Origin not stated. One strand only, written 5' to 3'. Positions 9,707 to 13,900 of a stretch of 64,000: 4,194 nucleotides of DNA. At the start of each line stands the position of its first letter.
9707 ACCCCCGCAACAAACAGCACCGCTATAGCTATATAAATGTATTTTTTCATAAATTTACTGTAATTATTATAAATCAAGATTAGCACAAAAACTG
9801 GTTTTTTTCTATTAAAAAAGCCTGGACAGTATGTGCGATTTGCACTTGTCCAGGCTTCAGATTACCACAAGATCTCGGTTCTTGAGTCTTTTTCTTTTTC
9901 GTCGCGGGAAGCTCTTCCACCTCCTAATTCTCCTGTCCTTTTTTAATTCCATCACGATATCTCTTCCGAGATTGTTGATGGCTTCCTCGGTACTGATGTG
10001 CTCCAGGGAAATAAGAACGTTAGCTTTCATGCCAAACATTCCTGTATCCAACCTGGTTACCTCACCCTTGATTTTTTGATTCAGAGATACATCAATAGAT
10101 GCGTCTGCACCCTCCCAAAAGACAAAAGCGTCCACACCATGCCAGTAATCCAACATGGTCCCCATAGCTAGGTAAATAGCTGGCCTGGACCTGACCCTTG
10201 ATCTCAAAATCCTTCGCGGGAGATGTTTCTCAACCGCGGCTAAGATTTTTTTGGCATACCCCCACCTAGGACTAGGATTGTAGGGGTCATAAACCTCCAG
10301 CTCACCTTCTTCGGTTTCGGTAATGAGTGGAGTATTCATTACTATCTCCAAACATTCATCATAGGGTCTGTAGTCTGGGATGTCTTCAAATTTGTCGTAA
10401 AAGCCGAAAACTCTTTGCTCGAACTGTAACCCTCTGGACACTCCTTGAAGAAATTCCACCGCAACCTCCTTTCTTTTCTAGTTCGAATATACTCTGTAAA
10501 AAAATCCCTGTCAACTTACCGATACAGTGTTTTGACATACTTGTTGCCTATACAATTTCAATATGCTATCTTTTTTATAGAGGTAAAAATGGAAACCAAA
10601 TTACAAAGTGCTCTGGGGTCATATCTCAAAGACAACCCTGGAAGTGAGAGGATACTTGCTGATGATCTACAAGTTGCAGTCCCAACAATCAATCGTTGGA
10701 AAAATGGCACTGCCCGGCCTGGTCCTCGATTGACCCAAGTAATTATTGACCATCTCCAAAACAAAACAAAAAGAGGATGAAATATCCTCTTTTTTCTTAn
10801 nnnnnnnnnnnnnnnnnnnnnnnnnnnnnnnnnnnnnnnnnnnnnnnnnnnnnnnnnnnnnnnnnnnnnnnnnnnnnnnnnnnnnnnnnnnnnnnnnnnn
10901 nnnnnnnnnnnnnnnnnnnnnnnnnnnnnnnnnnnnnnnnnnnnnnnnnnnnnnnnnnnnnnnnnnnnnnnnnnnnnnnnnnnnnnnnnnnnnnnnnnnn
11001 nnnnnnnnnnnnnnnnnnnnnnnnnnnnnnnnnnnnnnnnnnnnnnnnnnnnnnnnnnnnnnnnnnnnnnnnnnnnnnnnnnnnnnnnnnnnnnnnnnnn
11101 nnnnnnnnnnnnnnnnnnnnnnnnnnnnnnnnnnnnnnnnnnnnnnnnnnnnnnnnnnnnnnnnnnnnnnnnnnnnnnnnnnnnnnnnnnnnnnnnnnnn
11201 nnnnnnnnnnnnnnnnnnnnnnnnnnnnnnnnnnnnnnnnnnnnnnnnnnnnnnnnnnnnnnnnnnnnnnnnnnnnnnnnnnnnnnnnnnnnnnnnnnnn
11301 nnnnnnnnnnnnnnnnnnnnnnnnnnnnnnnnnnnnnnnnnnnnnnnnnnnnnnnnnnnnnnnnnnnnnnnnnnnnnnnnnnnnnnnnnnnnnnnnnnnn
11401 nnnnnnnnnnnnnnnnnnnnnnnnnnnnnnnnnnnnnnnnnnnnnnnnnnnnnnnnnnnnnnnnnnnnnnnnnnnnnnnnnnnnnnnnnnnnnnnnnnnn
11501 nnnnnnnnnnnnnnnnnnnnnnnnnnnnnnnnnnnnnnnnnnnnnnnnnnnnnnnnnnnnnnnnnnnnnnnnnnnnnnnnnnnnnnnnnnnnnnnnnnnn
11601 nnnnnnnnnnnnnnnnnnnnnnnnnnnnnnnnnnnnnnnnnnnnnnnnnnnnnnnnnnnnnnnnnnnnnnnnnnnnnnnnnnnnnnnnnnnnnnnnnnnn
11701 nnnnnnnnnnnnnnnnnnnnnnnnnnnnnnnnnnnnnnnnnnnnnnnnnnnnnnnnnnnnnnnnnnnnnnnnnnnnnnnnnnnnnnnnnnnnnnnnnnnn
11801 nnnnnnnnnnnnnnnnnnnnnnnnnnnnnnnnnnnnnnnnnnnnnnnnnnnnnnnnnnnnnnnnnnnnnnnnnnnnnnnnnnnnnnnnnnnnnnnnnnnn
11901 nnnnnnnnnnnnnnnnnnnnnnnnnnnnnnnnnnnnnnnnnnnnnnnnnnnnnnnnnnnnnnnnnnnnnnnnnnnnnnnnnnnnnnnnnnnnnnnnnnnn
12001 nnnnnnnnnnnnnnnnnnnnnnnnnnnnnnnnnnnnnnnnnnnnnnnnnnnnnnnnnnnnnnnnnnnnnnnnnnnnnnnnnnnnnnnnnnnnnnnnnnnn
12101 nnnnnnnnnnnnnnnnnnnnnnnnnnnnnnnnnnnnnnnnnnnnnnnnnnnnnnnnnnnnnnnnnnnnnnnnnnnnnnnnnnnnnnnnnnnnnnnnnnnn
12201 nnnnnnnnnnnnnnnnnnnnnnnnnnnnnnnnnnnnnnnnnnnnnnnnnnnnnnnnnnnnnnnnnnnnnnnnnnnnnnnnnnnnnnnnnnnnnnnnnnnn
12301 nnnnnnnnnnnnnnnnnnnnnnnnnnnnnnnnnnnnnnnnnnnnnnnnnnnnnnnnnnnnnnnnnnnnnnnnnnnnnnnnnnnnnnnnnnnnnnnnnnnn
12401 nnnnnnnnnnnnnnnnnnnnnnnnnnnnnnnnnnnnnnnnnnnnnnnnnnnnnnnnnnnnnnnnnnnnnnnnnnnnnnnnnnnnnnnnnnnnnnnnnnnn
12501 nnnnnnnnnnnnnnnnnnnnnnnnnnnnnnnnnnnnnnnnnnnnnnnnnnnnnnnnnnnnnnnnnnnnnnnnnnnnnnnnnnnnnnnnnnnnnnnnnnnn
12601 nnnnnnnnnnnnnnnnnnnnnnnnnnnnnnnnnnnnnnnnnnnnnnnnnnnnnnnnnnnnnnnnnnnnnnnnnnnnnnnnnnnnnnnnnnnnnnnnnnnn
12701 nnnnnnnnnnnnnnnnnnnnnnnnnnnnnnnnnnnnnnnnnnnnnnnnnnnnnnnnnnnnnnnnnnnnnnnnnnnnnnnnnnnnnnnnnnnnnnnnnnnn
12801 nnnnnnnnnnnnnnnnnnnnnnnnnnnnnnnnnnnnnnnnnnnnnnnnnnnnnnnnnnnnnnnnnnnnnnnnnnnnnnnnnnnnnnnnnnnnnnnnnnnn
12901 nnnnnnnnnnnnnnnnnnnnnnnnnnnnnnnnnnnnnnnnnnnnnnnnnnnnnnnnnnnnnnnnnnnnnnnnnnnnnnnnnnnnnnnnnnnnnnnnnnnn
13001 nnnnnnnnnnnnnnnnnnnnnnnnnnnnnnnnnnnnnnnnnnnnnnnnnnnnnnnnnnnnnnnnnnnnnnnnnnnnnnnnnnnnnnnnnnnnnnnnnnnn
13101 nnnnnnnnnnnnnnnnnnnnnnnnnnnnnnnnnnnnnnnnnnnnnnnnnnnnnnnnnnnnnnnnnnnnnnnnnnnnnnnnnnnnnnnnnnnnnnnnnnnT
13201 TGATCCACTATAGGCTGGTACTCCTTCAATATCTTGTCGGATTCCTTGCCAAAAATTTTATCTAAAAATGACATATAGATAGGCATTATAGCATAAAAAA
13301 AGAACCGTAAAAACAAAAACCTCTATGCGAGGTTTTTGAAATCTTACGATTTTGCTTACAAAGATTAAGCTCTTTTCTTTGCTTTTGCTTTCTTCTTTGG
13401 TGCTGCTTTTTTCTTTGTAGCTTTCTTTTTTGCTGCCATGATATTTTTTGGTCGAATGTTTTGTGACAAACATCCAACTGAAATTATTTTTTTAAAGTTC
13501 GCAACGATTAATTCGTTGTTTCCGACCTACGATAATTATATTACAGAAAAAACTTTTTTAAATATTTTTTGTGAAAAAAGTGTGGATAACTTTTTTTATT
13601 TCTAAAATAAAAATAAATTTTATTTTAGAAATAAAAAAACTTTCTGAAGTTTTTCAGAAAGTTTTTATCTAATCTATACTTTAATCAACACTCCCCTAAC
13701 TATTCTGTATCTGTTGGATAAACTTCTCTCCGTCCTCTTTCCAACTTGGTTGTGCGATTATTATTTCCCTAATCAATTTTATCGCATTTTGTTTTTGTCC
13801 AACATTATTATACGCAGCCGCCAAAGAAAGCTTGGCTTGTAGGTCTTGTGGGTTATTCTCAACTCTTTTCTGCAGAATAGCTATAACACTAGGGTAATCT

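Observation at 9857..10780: Second GC-elevated islet: divergent XRE regulator plus unknown 200-aa protein, with strong SD and a GTG start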

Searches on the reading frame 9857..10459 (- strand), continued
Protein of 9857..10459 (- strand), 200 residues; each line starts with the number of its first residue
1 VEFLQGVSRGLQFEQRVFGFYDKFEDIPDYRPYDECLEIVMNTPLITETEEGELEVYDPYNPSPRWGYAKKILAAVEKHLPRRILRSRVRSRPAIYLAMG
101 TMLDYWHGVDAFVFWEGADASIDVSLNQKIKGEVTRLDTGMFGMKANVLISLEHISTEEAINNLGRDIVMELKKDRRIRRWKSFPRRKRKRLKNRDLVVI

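Call 67: search_protein_families(library=pfam, proteins=[L003:4468-4926:+, L003:5077-5646:+, L012:2432-2911:+, L012:2916-3122:+, L014:3105-3416:-, L014:2903-3139:-], max_evalue=0.01)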
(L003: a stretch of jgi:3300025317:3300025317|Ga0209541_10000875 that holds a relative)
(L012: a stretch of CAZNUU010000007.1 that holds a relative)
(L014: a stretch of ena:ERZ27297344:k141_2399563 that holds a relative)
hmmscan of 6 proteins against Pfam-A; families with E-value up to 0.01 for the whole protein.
L003:4468-4926:+ (152 aa): 1 family
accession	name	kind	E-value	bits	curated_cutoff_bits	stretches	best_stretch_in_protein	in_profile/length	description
PF04266.20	ASCH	-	0.00015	22.8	21.2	1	13-99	7-83/103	ASCH domain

L003:5077-5646:+ (189 aa): 2 families
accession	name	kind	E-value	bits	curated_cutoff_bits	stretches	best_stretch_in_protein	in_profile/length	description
PF20803.2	PaaX_M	-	3.5e-19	69.1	24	1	104-181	2-79/83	PaaX protein central Cas2-like domain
PF09827.14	CRISPR_Cas2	-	0.0011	19.6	23.8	1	110-157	2-46/74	CRISPR associated protein Cas2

L012:2432-2911:+ (159 aa): 1 family
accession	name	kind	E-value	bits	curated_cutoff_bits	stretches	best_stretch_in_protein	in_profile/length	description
PF11188.13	DUF2975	-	1.1e-29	103.5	27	1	43-159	15-130/130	Protein of unknown function (DUF2975)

L012:2916-3122:+ (68 aa): 7 families
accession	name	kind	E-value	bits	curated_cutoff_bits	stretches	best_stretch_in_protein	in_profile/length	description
PF13443.12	HTH_26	-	2.5e-26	92.1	22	1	6-65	1-60/63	Cro/C1-type HTH DNA-binding domain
PF01381.28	HTH_3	-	6.6e-08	32.9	23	1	12-61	6-54/55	Helix-turn-helix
PF13560.12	HTH_31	-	1.2e-05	26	27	1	13-59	12-58/64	Helix-turn-helix domain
PF13744.12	HTH_37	-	0.0029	17.8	27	1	6-57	22-73/80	Helix-turn-helix domain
PF12844.13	HTH_19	-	0.0031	17.8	30.2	1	10-62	7-58/64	Helix-turn-helix domain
PF12840.13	HTH_20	-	0.0046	17.3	27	0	11-33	13-36/51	Helix-turn-helix domain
PF01022.26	HTH_5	-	0.0061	16.9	22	0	10-33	10-33/47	Bacterial regulatory protein, arsR family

L014:3105-3416:- (103 aa): 0 families

L014:2903-3139:- (78 aa): 0 families

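Call 80: find_related_loci(query=A4, collection=metagenome_contigs, flank=4000)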
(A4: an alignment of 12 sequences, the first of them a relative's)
Query A4 (200 aa) in metagenome_contigs; peptide patterns used: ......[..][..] (x = any residue, [..] = any of these).
325 stretches matched a pattern; 7 encode a relative of the query (tblastn E <= 1e-3); 7 distinct loci.
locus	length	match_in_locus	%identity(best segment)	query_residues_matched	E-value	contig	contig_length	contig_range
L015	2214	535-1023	37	10-180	1e-25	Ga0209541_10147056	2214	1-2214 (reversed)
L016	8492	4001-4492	34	7-176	7e-15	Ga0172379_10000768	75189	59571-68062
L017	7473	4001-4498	31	10-180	9e-15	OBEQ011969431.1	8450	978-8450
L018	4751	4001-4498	31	10-180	9e-15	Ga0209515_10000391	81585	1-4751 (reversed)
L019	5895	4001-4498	31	10-180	9e-15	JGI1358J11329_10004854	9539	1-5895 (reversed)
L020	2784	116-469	30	77-197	2e-9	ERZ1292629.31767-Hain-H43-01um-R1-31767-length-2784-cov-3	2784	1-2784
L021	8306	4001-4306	31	57-150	3e-7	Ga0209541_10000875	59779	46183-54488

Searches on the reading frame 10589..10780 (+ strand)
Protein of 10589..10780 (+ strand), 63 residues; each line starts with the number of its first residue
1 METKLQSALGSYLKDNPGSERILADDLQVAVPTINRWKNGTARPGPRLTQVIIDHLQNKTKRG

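Call 8: search_protein_families(library=pfam, proteins=[window:10589-10780:+], max_evalue=1)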
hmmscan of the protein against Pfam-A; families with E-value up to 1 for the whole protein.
window:10589-10780:+ (63 aa): 1 family
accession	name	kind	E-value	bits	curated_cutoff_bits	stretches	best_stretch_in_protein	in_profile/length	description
PF01381.28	HTH_3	-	0.014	15.9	23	1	23-48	15-40/55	Helix-turn-helix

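Call 9: search_protein_families(library=padloc, proteins=[window:10589-10780:+], max_evalue=1)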
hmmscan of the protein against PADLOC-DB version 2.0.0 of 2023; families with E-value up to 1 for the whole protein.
window:10589-10780:+ (63 aa): 2 families
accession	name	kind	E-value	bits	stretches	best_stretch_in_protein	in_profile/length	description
PDLC03948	RmrA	-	0.0087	13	1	19-56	23-60/397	-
PDLC03956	RmrA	-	0.017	12.2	1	19-57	24-62/399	-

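Call 10: search_protein_families(library=phrogs, proteins=[window:10589-10780:+], max_evalue=1)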
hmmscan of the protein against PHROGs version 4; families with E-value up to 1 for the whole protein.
window:10589-10780:+ (63 aa): 10 families
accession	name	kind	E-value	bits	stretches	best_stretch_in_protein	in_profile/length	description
phrog_6267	-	transcription regulation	0.0018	19.3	1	22-55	47-80/101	transcriptional repressor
phrog_35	-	transcription regulation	0.0022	19.1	1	8-48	77-116/181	transcriptional repressor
phrog_1124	-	transcription regulation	0.0025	18.4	1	2-59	6-62/177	transcriptional regulator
phrog_3949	-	transcription regulation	0.014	16.4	1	20-57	29-66/161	transcriptional repressor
phrog_3642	-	DNA, RNA and nucleotide metabolism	0.018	16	1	18-49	22-53/79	HTH DNA binding protein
phrog_19579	-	transcription regulation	0.018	15.6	1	11-45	8-44/251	transcriptional regulator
phrog_296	-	integration and excision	0.037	13.7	1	3-59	226-283/626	DNA transposition protein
phrog_8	-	transcription regulation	0.1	13.1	1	23-56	95-128/346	transcriptional regulator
phrog_2104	-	unknown function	0.17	13.1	1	22-50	57-85/103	-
phrog_4779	-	transcription regulation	0.18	13.3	1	11-51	9-48/98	transcriptional regulator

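Call 11: search_protein_families(library=ncbifam, proteins=[window:10589-10780:+], max_evalue=1)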
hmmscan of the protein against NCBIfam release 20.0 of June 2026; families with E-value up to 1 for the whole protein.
window:10589-10780:+ (63 aa): 0 families

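Call 49: find_homologous_proteins(query=window:10589-10780:+, max_evalue=0.001)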
Query window:10589-10780:+ (63 aa): 1 proteins with E <= 0.001 among 1 candidates.
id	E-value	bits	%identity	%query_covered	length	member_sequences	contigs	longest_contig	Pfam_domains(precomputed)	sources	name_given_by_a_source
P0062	2.6e-34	133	100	100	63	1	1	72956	-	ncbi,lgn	ncbi:MAG: hypothetical protein V4690_03345 [Patescibacteria group bacterium]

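Call 55: search_dna_similar(query=window:10589-10780:+, collection=phages, mode=protein, max_evalue=1, max_rows=10)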
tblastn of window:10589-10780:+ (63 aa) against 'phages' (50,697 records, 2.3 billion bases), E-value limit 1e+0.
Records with a match: 4; places in all: 4; records where one place covers at least 80% of the query: 0.
Best place of each record, by identity: <60% 4.
By first word of the organism name: Streptococcus 2; Rhizobium 1; Bacteriophage 1.
By host as written in the record: Streptococcus suis JH1301 1; Rhizobium phaseoli I1_23 1; - 1; Streptococcus himalayensis HTS2 1.
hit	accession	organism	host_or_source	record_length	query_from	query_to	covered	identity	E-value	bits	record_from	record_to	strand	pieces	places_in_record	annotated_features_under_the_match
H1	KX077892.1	Streptococcus phage phiJH1301-3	Streptococcus suis JH1301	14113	14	56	68%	32.6%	4e-1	33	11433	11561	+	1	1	DNA-binding protein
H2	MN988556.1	Rhizobium phage RHph_I1_23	Rhizobium phaseoli I1_23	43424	9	39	49%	45.2%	8e-1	32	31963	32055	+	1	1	cro-like repressor protein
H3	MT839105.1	Bacteriophage sp.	human fecal samples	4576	19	52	54%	41.2%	1e+0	32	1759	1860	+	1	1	record has no annotation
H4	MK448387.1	Streptococcus satellite phage Javan257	Streptococcus himalayensis HTS2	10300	19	56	60%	34.2%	8e-1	32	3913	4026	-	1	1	DNA-binding protein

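Call 58: find_related_loci(query=window:10589-10780:+, collection=metagenome_contigs, flank=4000)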
Query window:10589-10780:+ (63 aa) in metagenome_contigs; peptide patterns used: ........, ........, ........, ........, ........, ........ (x = any residue, [..] = any of these).
600 stretches matched a pattern, but none encodes a relative of the query by tblastn (E <= 1e-3).

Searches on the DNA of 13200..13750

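Call 82: search_rna_families(source=window, start=13200, end=13750, threshold=evalue, max_evalue=1)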
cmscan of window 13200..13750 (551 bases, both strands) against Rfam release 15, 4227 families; matches with E-value up to 1: 4.
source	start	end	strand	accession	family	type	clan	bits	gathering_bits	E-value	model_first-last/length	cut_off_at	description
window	13612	13673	+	RF02064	STnc370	Gene; sRNA;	-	24.3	54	0.75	1-71/71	no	Enterobacterial sRNA STnc370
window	13626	13673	+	RF03217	mir-3167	Gene; miRNA;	-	23.7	86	0.08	1-59/59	no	mir-3167 microRNA precursor family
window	13639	13662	-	RF02262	MAT2A_C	Cis-reg;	-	21.7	47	0.066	1-52/52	no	MAT2A 3'UTR stem loop C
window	13635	13666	-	RF03217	mir-3167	Gene; miRNA;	-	19.6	86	0.84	12-46/59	no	mir-3167 microRNA precursor family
